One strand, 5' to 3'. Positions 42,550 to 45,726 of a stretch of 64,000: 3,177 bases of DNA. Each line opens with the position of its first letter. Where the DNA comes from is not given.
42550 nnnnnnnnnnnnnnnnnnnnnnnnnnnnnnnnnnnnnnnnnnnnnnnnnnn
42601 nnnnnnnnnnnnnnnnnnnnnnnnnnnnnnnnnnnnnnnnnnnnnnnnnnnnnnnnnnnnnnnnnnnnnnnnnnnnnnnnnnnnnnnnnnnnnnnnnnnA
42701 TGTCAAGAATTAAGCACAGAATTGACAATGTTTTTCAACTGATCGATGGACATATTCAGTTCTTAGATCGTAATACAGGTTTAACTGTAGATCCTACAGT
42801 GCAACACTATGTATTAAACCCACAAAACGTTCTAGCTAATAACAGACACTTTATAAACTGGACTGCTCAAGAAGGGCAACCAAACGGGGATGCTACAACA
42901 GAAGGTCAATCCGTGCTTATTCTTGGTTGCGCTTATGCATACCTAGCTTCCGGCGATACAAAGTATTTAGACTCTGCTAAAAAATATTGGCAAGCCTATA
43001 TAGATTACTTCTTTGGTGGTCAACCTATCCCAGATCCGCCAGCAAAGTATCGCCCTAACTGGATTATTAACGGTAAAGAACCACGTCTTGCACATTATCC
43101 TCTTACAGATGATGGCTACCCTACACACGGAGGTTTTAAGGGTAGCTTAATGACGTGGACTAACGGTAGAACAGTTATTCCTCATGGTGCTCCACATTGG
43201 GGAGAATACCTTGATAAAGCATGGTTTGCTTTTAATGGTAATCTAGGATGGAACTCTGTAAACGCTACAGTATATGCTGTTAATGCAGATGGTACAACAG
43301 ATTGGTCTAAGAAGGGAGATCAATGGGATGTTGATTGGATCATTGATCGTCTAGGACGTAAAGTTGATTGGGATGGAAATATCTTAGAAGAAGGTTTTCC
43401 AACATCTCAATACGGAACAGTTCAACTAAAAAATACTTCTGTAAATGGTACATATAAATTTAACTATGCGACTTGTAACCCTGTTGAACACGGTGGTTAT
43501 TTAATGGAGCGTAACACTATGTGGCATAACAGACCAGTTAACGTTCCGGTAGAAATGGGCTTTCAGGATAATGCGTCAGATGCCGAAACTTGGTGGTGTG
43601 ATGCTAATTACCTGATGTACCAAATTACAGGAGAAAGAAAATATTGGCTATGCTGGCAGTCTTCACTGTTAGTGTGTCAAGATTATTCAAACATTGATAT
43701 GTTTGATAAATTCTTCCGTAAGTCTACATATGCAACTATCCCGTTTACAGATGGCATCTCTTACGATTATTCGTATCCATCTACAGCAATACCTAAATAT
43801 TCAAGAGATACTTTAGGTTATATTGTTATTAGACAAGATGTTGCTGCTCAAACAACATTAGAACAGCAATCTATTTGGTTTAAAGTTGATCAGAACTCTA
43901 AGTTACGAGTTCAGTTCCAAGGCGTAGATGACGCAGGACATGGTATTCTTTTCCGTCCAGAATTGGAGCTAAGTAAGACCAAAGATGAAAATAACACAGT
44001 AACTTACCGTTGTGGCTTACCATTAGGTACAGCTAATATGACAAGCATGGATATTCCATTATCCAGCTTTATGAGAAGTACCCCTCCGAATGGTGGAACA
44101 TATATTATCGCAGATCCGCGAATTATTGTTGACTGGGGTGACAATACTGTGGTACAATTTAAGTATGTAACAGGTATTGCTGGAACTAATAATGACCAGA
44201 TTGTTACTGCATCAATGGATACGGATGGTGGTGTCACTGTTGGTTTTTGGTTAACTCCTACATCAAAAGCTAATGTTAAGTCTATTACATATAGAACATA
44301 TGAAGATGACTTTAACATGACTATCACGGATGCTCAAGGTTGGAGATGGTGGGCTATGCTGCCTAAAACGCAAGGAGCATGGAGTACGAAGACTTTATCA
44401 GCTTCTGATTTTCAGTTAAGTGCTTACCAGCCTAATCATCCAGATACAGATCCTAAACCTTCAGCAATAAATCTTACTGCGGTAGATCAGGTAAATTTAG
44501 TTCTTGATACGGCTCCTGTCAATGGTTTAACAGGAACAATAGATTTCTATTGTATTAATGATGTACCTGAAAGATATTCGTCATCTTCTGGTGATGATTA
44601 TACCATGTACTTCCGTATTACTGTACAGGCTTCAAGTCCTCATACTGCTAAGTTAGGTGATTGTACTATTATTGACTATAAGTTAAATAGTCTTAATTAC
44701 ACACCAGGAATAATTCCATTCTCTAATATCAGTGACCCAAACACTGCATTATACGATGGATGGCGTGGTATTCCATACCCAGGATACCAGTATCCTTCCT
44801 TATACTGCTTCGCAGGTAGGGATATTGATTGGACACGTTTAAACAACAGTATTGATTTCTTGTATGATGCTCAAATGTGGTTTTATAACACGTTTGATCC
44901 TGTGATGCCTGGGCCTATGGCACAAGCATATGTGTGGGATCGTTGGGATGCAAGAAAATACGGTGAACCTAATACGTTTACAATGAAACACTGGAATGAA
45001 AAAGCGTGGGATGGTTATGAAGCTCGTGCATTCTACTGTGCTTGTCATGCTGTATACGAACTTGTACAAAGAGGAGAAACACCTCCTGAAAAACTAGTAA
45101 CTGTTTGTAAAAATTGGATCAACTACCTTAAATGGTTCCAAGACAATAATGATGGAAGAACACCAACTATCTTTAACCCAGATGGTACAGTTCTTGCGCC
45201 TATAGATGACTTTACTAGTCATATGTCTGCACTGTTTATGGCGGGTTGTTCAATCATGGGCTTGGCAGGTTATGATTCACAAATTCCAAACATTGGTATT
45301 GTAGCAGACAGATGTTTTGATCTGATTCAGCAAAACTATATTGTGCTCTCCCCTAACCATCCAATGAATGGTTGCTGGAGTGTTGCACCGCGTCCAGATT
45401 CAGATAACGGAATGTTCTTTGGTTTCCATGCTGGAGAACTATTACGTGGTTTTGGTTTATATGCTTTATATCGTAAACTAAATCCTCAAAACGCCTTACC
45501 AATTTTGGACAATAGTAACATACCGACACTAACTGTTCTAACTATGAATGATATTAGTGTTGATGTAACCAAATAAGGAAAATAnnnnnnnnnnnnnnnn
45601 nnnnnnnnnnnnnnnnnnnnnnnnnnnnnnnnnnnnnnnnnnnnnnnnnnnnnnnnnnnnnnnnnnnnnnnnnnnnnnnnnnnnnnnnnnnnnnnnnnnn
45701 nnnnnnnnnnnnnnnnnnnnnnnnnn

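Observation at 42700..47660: Two very large proteins (958 and 691 aa) inserted inside the baseplate module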

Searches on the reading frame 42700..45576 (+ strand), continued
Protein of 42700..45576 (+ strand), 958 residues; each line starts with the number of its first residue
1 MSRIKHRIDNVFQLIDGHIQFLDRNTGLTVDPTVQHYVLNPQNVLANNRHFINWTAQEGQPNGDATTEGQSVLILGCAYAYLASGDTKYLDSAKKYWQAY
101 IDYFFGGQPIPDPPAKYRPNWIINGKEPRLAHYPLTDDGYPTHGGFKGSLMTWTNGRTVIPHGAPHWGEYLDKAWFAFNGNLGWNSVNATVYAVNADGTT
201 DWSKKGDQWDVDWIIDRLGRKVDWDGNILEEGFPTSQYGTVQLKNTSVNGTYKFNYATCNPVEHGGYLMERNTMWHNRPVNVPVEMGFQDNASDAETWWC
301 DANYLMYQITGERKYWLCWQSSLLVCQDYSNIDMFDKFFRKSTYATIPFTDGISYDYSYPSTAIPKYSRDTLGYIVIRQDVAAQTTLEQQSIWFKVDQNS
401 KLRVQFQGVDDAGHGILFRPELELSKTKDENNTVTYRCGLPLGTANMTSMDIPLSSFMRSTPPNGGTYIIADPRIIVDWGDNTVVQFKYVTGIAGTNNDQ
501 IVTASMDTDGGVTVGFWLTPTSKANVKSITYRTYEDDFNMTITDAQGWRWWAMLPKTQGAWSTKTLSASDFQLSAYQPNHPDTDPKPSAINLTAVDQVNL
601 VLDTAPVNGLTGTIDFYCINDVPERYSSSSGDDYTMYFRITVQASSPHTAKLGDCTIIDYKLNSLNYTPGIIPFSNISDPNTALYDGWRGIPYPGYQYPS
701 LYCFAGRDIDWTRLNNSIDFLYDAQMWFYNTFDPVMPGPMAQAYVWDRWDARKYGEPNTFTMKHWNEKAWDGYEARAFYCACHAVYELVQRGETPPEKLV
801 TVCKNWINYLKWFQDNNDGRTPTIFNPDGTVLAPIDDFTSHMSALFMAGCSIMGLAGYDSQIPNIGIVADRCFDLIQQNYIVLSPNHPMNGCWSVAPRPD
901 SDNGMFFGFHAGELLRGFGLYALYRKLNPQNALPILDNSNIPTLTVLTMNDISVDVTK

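Call 61: search_solved_structures(query=A1, max_evalue=10, show_alignments=2)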
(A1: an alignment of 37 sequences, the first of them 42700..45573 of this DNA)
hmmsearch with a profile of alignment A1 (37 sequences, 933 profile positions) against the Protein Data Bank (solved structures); distinct sequences matched with E-value up to 10: 2.
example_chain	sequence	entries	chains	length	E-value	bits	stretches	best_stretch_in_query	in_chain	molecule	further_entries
4c1s_A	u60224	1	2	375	0.13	13.6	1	81-107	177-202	GLYCOSIDE HYDROLASE FAMILY 76 MANNOSIDASE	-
6n7f_A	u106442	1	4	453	1.5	10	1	189-257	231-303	Putative glutathione reductase (GR)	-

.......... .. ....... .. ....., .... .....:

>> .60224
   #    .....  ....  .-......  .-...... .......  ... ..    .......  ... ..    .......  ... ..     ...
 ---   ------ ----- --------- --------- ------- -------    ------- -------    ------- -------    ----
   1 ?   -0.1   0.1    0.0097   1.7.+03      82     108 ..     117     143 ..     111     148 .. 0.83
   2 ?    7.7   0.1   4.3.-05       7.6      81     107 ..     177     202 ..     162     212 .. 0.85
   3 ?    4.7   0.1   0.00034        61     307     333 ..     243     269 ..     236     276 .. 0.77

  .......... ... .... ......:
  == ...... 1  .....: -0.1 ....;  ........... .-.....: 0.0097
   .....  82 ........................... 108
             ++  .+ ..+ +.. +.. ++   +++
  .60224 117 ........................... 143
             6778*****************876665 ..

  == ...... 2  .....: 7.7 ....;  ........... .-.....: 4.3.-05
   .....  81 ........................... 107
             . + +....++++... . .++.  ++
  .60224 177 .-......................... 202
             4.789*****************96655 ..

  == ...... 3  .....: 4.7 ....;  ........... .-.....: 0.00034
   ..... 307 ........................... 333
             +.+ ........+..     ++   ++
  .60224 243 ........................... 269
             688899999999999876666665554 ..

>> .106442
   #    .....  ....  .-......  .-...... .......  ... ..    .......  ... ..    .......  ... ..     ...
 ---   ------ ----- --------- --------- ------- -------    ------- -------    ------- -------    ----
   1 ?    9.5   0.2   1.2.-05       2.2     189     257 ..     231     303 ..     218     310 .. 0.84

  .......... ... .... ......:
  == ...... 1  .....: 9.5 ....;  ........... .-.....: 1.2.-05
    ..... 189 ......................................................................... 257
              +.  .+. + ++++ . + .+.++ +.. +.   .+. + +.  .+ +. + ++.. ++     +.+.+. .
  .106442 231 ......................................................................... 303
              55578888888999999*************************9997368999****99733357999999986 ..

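Call 87: get_annotated_region(hit=H43, flank=6000)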
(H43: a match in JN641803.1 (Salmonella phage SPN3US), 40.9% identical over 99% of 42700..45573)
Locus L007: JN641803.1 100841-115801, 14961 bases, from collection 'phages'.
description: Salmonella phage SPN3US, complete genome.
organism: Salmonella phage SPN3US (NCBI taxid 1090134)
taxonomy: Viruses; Duplodnaviria; Heunggongvirae; Uroviricota; Caudoviricetes; Seoulvirus; Seoulvirus SPN3US
host: -; source: -; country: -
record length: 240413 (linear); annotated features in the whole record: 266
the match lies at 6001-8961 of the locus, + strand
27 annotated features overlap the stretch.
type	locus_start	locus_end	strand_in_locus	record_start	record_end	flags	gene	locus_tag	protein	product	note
CDS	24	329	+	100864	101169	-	-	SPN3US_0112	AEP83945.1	hypothetical protein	-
CDS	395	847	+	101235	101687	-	-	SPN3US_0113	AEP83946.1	hypothetical protein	-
CDS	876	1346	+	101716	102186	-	-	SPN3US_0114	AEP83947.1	hypothetical protein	-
CDS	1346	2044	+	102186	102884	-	-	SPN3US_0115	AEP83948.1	hypothetical protein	-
CDS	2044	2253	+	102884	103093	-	-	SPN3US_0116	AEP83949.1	hypothetical protein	-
CDS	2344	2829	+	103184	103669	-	-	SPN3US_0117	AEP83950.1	hypothetical protein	-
CDS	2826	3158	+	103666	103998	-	-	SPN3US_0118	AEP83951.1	hypothetical protein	-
CDS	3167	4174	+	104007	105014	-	-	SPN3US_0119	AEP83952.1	hypothetical protein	-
CDS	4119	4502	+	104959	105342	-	-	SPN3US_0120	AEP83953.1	hypothetical protein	-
CDS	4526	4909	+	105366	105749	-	-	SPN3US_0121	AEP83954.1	hypothetical protein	-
CDS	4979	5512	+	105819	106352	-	-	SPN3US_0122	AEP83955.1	hypothetical protein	-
CDS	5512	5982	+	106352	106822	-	-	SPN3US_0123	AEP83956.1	hypothetical protein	-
CDS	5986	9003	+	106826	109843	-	-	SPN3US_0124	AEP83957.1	tail-associated protein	-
CDS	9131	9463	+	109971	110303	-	-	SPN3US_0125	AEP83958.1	hypothetical protein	-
CDS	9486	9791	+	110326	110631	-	-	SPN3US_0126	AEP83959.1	hypothetical protein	-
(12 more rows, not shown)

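Call 94: get_annotated_region(hit=H39, flank=5000)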
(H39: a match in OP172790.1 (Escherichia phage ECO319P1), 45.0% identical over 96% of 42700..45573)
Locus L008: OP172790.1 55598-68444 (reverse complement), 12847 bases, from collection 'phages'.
description: Escherichia phage ECO319P1, complete genome.
organism: Escherichia phage ECO319P1 (NCBI taxid 2968656)
taxonomy: Viruses; Duplodnaviria; Heunggongvirae; Uroviricota; Caudoviricetes; Grimontviridae; Crifsvirus
host: Shigella flexneri DA319; source: municipal sewage; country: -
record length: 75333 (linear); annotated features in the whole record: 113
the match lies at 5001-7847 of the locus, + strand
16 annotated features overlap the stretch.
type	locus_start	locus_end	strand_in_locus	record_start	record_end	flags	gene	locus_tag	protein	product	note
CDS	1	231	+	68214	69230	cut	-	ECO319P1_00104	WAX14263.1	hypothetical protein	-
CDS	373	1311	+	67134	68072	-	-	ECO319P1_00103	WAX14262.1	major capsid protein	-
CDS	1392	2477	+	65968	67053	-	-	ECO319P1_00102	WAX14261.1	major capsid protein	-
CDS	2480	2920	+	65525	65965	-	-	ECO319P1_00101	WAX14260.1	hypothetical protein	-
CDS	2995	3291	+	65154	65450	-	-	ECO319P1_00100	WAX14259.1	hypothetical protein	-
CDS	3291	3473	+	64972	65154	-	-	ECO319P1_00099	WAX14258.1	hypothetical protein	-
CDS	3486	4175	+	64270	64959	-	-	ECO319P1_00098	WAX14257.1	hypothetical protein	-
CDS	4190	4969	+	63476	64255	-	-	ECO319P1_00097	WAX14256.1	hypothetical protein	-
CDS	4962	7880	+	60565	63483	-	-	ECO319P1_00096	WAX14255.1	hypothetical protein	-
CDS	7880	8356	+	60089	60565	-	-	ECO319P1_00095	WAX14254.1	hypothetical protein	-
CDS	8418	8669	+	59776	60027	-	-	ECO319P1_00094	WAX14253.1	hypothetical protein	-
CDS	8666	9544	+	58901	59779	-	-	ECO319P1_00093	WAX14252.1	hypothetical protein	-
CDS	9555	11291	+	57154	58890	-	-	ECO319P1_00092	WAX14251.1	hypothetical protein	-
CDS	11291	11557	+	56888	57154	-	-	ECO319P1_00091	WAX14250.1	hypothetical protein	-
CDS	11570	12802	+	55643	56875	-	-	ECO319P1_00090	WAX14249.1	hypothetical protein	-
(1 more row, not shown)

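Call 98: search_protein_families(library=ncbifam, proteins=[window:42700-45576:+], max_evalue=0.01)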
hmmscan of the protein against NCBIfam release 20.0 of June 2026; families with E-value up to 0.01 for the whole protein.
window:42700-45576:+ (958 aa): 0 families

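Call 110: search_protein_representatives(alignment_id=A1)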
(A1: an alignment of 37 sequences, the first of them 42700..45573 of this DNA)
Query: 37 sequences, 933 profile positions. Proteins with E-value up to 0.001 (for the whole library): 382; up to 1e-10: 321; up to 1e-30: 180. The best 150 are listed.
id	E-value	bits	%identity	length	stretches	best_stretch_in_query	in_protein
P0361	0.0e+00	1448.7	-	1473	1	9-927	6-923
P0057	0.0e+00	1403.4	-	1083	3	5-587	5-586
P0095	0.0e+00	1397.3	-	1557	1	7-926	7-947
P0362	0.0e+00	1378.8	-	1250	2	388-926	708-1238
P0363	0.0e+00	1375.3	-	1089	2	10-623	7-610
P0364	0.0e+00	1335.7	-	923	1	9-926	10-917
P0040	0.0e+00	1332.7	-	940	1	9-926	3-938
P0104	0.0e+00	1320.9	-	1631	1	13-932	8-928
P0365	0.0e+00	1299.1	-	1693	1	7-931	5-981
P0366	0.0e+00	1294.0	-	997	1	5-929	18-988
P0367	0.0e+00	1287.8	-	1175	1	7-930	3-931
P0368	0.0e+00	1275.3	-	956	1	1-933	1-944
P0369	0.0e+00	1258.8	-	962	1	8-929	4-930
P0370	0.0e+00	1244.8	-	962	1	7-925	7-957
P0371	0.0e+00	1238.0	-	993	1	1-925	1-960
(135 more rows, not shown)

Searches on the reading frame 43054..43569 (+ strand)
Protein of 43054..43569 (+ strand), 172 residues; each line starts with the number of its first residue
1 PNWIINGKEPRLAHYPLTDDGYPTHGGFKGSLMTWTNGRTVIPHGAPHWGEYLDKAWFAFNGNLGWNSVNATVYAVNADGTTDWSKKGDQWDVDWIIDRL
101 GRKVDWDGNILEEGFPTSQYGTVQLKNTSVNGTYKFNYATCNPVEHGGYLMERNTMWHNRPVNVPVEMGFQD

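Call 71: search_protein_families(library=pfam, proteins=[window:43054-43569:+], max_evalue=10)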
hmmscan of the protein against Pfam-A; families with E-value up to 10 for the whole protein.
seq(172 aa): 0 families

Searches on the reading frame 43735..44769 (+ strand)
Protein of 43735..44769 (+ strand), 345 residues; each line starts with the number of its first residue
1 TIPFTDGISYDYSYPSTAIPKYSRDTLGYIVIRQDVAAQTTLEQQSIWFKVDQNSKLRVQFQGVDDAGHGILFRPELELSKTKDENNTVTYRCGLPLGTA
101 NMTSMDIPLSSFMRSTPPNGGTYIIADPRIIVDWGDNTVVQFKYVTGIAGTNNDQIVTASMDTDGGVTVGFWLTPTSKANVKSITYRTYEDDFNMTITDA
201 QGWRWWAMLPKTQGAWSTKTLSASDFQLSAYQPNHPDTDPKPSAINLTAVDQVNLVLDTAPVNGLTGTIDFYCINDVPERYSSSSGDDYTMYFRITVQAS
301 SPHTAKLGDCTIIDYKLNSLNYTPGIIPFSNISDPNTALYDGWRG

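Call 71: search_protein_families(library=pfam, proteins=[window:43735-44769:+], max_evalue=10)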
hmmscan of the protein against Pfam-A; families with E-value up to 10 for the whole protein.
seq(345 aa): 0 families
